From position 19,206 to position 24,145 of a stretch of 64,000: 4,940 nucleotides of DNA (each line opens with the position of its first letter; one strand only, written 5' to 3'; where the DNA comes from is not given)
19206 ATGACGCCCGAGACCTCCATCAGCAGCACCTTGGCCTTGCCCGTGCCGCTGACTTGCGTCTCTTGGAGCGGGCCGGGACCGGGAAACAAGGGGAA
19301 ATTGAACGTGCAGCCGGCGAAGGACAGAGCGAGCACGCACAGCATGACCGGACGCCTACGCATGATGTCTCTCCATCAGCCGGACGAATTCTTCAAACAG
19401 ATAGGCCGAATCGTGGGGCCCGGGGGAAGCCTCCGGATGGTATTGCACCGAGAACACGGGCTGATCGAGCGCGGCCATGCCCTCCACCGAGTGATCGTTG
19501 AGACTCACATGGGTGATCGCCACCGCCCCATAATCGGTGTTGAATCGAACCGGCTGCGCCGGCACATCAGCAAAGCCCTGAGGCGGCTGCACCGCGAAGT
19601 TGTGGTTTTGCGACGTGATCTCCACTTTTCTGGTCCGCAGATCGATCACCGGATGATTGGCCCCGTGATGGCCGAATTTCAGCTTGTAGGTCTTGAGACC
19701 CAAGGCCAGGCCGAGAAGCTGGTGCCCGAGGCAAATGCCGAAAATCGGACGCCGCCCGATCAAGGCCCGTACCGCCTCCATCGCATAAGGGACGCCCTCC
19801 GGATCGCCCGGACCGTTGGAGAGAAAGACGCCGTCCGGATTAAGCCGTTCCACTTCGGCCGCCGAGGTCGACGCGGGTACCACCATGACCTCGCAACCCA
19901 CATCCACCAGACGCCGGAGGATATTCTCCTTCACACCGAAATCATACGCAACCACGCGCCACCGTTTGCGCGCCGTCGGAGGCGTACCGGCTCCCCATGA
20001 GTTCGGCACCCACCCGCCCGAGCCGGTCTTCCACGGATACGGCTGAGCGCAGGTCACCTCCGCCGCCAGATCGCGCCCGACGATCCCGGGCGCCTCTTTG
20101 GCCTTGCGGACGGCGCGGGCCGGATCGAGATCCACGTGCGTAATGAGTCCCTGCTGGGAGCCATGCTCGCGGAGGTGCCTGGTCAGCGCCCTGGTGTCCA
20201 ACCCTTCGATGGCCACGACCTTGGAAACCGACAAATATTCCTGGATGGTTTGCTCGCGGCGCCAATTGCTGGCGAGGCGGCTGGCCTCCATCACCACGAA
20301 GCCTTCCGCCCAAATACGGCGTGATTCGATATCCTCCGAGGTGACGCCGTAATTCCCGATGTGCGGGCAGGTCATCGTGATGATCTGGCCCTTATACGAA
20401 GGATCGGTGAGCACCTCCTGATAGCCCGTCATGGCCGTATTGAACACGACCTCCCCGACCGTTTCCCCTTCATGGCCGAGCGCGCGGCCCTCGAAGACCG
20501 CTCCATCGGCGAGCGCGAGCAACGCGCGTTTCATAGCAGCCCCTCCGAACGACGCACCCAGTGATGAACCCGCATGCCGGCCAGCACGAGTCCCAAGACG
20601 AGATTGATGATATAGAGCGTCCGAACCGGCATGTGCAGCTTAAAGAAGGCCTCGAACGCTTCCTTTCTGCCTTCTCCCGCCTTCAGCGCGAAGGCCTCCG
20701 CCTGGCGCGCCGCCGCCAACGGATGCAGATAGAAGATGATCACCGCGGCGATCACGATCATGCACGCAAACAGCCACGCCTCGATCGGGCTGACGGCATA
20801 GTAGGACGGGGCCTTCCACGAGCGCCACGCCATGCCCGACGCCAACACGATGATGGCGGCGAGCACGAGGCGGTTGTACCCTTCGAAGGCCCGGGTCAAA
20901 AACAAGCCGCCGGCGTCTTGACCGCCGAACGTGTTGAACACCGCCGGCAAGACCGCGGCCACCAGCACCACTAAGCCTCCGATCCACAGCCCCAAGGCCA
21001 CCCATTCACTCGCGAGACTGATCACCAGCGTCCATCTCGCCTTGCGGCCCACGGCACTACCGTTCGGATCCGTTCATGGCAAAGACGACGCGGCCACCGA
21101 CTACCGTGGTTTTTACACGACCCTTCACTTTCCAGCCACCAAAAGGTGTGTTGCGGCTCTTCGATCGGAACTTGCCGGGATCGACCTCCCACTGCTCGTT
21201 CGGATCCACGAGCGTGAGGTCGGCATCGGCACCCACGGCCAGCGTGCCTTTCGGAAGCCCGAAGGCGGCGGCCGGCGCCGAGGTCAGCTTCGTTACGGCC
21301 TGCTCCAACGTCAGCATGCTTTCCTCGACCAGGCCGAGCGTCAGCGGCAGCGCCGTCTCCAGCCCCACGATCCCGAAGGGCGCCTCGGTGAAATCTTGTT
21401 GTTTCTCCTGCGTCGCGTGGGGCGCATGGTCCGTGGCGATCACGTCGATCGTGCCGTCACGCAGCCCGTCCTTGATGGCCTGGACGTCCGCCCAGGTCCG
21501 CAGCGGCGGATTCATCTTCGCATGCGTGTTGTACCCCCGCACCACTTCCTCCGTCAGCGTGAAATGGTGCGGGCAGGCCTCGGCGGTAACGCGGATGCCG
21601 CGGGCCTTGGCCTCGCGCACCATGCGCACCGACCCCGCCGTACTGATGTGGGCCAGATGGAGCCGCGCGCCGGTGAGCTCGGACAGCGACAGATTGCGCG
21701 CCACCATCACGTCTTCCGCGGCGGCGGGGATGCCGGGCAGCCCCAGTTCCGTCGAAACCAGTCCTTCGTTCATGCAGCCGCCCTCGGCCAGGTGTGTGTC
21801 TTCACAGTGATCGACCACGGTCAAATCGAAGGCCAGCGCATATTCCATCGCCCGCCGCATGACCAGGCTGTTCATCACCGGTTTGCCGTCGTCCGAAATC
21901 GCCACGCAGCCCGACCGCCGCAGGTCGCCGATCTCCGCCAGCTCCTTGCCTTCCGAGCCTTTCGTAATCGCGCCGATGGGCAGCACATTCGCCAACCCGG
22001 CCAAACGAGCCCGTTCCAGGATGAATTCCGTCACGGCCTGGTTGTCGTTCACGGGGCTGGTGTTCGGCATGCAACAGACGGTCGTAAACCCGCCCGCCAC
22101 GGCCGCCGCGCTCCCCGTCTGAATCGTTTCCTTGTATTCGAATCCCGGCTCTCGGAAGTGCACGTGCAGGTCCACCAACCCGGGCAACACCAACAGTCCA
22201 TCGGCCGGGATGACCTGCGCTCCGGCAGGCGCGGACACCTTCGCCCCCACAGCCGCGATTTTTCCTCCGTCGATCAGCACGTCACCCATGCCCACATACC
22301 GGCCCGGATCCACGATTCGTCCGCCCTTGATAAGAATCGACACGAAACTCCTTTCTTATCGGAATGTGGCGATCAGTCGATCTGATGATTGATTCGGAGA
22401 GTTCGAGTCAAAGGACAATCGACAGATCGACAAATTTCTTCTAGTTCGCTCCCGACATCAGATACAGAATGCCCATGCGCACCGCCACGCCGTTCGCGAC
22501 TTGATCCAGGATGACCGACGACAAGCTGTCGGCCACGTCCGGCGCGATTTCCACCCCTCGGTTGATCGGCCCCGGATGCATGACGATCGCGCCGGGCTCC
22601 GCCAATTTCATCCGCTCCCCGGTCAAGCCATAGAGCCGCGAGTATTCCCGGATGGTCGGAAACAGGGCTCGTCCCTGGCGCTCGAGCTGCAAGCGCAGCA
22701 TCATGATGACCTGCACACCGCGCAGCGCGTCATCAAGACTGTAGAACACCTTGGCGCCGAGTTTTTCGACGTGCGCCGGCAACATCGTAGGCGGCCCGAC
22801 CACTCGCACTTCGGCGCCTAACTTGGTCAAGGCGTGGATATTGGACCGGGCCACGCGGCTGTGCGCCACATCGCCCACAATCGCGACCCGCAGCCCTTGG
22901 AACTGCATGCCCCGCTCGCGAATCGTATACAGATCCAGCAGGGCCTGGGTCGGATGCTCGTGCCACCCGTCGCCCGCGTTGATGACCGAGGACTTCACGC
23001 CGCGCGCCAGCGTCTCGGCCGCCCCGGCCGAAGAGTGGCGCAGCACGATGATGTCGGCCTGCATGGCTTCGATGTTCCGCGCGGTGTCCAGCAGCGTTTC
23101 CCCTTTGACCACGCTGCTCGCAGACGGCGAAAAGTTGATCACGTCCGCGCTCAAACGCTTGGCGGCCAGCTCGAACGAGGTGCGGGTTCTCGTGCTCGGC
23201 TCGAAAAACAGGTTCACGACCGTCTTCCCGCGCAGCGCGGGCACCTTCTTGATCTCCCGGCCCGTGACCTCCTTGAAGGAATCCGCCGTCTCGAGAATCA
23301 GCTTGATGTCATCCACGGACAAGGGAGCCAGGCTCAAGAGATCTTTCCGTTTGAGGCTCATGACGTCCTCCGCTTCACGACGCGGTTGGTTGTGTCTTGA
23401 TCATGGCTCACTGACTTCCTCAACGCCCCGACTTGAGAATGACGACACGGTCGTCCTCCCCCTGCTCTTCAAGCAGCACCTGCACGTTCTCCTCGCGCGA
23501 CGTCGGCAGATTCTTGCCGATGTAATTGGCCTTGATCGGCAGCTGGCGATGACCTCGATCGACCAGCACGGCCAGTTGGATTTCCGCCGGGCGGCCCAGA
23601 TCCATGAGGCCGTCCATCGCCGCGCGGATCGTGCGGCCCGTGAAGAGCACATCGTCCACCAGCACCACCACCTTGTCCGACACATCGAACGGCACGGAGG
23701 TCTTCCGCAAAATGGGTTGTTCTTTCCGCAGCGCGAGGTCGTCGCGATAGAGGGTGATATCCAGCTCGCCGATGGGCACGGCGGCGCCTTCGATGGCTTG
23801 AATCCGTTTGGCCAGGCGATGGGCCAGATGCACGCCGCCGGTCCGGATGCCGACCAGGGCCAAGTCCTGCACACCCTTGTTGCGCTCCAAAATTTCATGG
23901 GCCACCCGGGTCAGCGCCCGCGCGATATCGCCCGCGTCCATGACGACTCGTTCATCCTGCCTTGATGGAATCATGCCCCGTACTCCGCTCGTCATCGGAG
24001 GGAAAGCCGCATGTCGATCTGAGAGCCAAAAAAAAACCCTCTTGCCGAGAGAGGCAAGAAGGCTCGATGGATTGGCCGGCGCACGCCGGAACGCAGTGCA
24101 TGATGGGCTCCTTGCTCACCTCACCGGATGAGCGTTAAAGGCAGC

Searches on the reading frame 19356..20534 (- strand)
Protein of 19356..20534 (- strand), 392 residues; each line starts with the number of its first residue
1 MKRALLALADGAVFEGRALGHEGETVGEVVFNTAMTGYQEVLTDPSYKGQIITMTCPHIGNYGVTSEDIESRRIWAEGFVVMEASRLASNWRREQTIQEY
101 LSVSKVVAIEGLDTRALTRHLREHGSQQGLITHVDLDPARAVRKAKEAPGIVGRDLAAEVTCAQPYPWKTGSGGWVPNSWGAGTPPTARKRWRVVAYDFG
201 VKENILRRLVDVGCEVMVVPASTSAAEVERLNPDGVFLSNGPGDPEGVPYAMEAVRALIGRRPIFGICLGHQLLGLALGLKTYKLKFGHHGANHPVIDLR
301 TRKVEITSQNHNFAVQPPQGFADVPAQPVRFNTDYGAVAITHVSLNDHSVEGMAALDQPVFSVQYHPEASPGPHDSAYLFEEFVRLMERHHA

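Call 8: search_protein_families(library=pfam, proteins=[window:19356-20534:-])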
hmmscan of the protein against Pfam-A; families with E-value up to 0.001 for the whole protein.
window:19356-20534:- (392 aa): 3 families
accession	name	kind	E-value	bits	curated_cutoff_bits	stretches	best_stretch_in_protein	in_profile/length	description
PF00988.28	CPSase_sm_chain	-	1.2e-53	180.7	27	1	6-131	1-126/126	Carbamoyl-phosphate synthase small chain, CPSase domain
PF00117.34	GATase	-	4.1e-51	173.8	22.8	1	196-385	2-189/190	Glutamine amidotransferase class-I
PF07722.19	Peptidase_C26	-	6.3e-06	26.5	20.5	1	259-368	103-219/219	Peptidase C26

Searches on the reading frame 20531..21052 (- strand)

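Call 8: search_protein_families(library=pfam, proteins=[window:20531-21052:-])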
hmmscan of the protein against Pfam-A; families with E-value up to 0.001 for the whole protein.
window:20531-21052:- (173 aa): 1 family
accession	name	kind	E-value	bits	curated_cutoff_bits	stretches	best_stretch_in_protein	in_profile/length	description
PF13664.11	DUF4149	-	7.3e-09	36.2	24.6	1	19-120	2-100/102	Domain of unknown function (DUF4149)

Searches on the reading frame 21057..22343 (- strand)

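Call 8: search_protein_families(library=pfam, proteins=[window:21057-22343:-])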
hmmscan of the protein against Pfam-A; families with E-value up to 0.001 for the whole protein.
window:21057-22343:- (428 aa): 3 families
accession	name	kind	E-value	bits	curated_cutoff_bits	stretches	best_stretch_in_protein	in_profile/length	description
PF01979.26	Amidohydro_1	-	8.9e-32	111.1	25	1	51-420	1-345/345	Amidohydrolase family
PF07969.17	Amidohydro_3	-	5.2e-17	62.9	29.7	1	340-421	403-472/472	Amidohydrolase family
PF12890.13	DHOase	-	3.6e-10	40.5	21.2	1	51-235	3-139/142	Dihydro-orotase-like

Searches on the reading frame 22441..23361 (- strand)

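Call 8: search_protein_families(library=pfam, proteins=[window:22441-23361:-])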
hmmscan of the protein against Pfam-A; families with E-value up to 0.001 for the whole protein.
window:22441-23361:- (306 aa): 2 families
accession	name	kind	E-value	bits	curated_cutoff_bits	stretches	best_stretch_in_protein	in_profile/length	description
PF02729.26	OTCace_N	-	3.6e-48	163.9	29.9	1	6-149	1-148/148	Aspartate/ornithine carbamoyltransferase, carbamoyl-P binding domain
PF00185.30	OTCace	-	3.5e-27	95.8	29.4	1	155-302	1-157/157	Aspartate/ornithine carbamoyltransferase, Asp/Orn binding domain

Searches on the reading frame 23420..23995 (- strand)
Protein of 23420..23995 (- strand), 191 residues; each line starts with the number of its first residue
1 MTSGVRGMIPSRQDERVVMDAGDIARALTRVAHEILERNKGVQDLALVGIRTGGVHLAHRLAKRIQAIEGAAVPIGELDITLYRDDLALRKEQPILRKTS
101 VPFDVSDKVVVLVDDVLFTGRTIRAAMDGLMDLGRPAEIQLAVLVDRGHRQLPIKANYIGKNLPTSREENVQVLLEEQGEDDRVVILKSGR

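Call 8: search_protein_families(library=pfam, proteins=[window:23420-23995:-])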
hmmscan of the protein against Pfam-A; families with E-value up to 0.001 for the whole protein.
window:23420-23995:- (191 aa): 2 families
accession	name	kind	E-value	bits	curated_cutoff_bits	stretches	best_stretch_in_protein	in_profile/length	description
PF00156.33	Pribosyltran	-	3.8e-24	85.2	26.3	1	23-164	10-144/158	Phosphoribosyl transferase domain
PF14681.12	UPRTase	-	3.4e-05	23.9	27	1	80-145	96-159/206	Uracil phosphoribosyltransferase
